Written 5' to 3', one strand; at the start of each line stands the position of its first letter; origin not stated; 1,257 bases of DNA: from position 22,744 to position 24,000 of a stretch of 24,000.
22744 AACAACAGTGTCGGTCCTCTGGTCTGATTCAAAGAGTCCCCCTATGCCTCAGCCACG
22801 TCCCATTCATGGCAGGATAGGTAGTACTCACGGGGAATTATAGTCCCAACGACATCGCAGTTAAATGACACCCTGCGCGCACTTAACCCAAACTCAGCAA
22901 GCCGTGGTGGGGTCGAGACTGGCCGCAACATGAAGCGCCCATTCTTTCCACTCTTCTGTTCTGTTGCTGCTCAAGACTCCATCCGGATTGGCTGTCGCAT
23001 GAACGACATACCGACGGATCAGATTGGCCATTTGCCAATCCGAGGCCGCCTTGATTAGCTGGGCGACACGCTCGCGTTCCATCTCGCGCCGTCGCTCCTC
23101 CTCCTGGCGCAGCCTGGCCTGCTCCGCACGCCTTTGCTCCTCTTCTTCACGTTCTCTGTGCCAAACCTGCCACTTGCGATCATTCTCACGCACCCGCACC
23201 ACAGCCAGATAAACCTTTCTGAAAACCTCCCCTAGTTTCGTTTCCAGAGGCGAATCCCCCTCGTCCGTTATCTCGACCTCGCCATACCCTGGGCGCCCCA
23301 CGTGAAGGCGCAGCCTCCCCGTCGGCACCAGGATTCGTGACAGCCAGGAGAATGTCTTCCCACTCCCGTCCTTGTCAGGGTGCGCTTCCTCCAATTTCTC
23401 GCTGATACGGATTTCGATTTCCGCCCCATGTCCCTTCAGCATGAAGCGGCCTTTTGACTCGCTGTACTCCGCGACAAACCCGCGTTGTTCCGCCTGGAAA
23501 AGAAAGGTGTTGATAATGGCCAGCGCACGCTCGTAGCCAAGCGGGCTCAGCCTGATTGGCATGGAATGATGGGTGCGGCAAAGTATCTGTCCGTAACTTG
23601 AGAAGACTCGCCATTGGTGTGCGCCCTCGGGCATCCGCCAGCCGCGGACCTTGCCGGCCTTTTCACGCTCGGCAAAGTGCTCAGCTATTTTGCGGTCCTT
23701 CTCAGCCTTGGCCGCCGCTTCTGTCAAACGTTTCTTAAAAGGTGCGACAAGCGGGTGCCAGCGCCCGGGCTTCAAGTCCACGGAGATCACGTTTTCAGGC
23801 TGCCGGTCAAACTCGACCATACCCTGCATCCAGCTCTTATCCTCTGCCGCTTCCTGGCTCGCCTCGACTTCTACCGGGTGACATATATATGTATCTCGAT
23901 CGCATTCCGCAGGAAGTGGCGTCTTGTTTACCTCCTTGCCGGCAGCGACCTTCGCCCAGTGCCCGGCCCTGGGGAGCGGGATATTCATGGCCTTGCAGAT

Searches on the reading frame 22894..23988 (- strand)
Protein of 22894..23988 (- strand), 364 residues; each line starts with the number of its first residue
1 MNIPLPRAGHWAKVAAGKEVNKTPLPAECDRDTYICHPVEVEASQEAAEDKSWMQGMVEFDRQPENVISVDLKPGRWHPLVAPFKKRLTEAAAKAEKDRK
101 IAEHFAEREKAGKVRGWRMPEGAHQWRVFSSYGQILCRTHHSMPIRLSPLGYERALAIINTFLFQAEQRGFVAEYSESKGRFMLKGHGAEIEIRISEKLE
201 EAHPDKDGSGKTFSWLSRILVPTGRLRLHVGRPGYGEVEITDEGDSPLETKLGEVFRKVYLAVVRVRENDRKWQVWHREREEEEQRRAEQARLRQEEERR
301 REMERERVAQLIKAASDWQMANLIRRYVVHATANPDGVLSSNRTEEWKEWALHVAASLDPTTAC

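Call 8: search_protein_families(library=pfam, proteins=[window:22894-23988:-], max_evalue=0.01)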
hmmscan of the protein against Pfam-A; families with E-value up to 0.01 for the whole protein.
window:22894-23988:- (364 aa): 0 families

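Call 78: find_encoding_contigs(protein=window:22894-23988:-, flank=10000, max_places=2)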
Protein window:22894-23988:- (364 aa): 1 contig read that carries it; 1 place shown.
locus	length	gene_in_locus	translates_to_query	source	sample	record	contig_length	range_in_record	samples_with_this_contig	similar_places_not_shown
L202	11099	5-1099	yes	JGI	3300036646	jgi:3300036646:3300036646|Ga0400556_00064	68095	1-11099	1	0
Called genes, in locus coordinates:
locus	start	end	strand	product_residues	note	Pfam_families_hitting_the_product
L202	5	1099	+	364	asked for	-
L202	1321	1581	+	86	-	-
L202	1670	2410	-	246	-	-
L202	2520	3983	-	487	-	PF11074:DUF2779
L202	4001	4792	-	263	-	-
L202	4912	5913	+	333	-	PF13280:WYL, PF25583:WCX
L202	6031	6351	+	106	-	-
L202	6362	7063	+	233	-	-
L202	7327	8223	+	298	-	PF00850:Hist_deacetyl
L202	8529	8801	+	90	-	-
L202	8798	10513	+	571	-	-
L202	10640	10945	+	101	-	-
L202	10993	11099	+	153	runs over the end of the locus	-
